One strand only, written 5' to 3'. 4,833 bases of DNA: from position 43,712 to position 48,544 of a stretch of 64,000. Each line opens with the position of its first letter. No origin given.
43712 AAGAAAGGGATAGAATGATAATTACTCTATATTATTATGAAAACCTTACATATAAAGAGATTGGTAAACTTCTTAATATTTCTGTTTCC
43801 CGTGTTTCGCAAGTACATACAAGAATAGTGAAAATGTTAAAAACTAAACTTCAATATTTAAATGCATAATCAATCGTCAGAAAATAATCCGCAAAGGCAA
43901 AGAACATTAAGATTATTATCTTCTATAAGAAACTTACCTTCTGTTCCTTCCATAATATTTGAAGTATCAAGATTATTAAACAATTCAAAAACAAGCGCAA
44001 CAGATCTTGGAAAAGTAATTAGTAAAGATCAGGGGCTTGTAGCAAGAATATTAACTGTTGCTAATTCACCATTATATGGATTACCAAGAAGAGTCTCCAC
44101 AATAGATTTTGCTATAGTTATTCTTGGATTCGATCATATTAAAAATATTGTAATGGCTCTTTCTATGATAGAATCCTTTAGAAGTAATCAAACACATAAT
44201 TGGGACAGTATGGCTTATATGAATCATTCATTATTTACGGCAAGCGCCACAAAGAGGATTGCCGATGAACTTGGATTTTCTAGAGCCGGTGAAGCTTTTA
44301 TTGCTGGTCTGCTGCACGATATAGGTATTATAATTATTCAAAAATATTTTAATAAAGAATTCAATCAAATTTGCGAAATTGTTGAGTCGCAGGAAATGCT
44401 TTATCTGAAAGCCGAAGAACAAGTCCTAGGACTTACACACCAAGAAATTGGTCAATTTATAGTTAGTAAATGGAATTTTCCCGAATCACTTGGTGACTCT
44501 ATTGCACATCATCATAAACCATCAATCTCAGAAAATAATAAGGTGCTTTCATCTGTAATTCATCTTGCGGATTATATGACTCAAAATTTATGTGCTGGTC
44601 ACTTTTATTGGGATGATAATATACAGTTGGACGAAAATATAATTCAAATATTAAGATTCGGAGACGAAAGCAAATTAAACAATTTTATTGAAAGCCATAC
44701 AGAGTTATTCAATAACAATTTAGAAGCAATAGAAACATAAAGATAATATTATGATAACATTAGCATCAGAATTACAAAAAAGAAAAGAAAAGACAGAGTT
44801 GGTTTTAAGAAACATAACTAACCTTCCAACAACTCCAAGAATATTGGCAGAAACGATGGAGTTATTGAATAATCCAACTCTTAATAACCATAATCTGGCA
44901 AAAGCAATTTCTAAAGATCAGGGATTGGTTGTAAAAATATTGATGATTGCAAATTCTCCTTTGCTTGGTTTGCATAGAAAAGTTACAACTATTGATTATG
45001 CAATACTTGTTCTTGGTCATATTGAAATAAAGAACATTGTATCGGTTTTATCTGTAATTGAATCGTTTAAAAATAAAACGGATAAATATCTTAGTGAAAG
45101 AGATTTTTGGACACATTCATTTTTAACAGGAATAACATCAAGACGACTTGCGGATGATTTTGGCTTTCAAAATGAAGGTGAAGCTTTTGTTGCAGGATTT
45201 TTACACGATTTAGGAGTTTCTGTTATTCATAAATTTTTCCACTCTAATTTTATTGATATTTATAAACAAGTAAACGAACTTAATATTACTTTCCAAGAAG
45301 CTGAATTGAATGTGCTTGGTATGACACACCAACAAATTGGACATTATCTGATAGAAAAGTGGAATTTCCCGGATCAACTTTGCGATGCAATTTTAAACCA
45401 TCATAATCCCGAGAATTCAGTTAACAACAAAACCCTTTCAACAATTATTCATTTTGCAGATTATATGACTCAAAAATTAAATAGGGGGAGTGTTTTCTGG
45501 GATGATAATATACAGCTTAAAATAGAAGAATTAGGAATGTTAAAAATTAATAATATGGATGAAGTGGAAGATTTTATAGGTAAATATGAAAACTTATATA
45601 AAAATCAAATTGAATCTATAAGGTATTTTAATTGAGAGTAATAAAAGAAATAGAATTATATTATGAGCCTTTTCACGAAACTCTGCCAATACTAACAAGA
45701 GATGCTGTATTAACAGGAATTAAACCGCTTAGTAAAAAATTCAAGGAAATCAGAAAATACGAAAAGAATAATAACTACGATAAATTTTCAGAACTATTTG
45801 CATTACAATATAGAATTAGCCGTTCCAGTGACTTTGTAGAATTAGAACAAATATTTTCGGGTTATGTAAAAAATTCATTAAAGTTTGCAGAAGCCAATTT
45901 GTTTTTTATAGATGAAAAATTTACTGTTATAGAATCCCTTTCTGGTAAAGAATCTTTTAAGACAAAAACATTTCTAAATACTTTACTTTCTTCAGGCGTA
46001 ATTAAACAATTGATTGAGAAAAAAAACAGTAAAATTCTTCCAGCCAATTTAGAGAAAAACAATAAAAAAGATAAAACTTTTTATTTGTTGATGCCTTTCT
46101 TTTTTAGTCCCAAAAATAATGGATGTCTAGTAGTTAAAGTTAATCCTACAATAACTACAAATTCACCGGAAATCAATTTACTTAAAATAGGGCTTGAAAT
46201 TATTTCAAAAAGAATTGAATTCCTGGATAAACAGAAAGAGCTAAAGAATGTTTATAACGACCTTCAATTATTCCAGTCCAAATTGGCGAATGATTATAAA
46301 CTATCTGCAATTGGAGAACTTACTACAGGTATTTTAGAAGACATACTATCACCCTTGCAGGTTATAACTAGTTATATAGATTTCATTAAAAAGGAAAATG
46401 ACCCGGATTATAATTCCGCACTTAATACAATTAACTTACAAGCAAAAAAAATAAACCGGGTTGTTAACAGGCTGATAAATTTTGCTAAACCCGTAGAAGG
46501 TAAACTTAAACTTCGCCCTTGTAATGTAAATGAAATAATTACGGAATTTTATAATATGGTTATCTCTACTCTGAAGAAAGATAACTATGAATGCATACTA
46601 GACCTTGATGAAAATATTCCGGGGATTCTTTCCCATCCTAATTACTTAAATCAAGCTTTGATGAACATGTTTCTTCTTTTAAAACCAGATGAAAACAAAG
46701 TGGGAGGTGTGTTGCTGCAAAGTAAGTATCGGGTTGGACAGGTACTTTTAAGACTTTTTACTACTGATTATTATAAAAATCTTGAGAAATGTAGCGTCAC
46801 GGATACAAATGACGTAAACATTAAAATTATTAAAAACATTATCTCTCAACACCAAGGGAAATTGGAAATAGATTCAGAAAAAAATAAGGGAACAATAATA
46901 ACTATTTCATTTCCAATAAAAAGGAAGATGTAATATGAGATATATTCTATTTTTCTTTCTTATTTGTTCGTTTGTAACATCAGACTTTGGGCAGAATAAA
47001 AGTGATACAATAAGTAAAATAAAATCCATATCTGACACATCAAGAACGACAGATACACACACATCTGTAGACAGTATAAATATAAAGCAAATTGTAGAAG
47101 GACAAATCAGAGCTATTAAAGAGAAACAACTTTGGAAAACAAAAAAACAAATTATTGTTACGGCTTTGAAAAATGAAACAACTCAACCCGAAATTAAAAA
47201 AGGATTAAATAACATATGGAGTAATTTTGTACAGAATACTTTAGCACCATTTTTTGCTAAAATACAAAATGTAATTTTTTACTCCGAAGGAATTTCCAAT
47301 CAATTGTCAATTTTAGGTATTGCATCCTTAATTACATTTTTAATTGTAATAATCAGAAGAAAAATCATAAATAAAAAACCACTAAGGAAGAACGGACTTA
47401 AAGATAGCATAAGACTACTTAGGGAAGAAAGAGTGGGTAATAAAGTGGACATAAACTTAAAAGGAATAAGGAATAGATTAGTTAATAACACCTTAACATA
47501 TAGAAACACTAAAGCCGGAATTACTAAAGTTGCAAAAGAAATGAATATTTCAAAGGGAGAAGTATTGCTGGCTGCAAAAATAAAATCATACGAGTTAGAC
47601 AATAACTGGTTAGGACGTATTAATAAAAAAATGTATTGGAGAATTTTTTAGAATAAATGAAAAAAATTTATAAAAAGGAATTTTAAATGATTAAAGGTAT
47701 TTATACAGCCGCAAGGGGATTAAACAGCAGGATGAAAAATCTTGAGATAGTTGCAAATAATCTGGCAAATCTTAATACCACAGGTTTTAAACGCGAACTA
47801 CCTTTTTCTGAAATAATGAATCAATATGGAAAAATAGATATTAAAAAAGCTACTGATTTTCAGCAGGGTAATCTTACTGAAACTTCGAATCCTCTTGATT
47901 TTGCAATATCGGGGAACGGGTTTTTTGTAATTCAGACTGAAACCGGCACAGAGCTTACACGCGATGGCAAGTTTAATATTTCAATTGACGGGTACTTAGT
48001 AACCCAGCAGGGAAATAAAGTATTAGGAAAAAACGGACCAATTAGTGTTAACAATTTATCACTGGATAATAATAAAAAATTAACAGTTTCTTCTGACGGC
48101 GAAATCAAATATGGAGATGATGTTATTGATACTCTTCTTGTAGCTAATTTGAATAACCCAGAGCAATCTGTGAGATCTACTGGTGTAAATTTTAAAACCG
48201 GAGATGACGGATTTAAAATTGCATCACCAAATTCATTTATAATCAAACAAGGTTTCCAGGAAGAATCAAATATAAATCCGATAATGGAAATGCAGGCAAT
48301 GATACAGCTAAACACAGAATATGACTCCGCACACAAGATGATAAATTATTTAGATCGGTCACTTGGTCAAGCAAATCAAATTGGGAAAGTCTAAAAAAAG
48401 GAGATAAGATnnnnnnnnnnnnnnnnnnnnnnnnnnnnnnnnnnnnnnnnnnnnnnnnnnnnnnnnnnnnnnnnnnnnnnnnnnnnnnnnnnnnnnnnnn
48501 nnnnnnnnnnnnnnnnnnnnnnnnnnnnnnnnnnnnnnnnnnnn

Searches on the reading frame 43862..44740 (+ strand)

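Call 19: search_protein_families(library=pfam, proteins=[window:43862-44740:+], max_evalue=0.001)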
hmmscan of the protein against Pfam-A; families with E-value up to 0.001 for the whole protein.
window:43862-44740:+ (292 aa): 2 families
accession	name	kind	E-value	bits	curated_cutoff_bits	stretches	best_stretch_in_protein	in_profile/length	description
PF08668.18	HDOD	-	8e-61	205.4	22.9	1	25-220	1-196/196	HDOD domain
PF01966.28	HD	-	1.3e-11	45.2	22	1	120-239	2-113/116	HD domain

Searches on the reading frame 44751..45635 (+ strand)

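Call 19: search_protein_families(library=pfam, proteins=[window:44751-45635:+], max_evalue=0.001)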
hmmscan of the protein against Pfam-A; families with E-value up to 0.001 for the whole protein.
window:44751-45635:+ (294 aa): 2 families
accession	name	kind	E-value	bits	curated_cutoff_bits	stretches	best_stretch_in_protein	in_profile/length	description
PF08668.18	HDOD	-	7e-52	176.2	22.9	1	25-220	1-196/196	HDOD domain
PF01966.28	HD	-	2.2e-10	41.2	22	1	120-239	2-113/116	HD domain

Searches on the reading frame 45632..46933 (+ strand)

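Call 19: search_protein_families(library=pfam, proteins=[window:45632-46933:+], max_evalue=0.001)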
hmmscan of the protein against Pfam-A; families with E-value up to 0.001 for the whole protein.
window:45632-46933:+ (433 aa): 2 families
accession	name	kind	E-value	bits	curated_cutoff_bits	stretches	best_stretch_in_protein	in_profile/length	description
PF00512.31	HisKA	-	1.2e-05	25.7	26.9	1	228-287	3-63/66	His Kinase A (phospho-acceptor) domain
PF02518.31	HATPase_c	-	0.0006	20.7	26.4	0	375-430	57-110/111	Histidine kinase-, DNA gyrase B-, and HSP90-like ATPase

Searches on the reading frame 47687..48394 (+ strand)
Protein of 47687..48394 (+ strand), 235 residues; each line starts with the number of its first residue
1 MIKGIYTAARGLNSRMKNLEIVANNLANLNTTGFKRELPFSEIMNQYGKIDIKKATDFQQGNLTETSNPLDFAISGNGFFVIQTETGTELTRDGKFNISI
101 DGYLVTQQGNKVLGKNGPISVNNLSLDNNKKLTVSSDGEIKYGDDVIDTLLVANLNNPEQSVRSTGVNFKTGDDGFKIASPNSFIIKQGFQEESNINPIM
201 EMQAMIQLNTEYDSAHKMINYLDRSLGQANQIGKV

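Call 19: search_protein_families(library=pfam, proteins=[window:47687-48394:+], max_evalue=0.001)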
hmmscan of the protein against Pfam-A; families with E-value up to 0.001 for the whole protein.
window:47687-48394:+ (235 aa): 3 families
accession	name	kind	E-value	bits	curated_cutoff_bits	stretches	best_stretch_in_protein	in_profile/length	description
PF22692.1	LlgE_F_G_D1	-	8.2e-15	55.2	27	1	73-141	1-63/64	Flagellar hook protein FlgE/F/G D1 domain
PF00460.25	Flg_bb_rod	-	3.3e-10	40.2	20.7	1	5-35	1-31/31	Flagella basal body rod protein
PF06429.18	Flg_bbr_C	-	3.7e-09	36.4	23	1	187-232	1-46/46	Flagellar basal body rod FlgEFG protein C-terminal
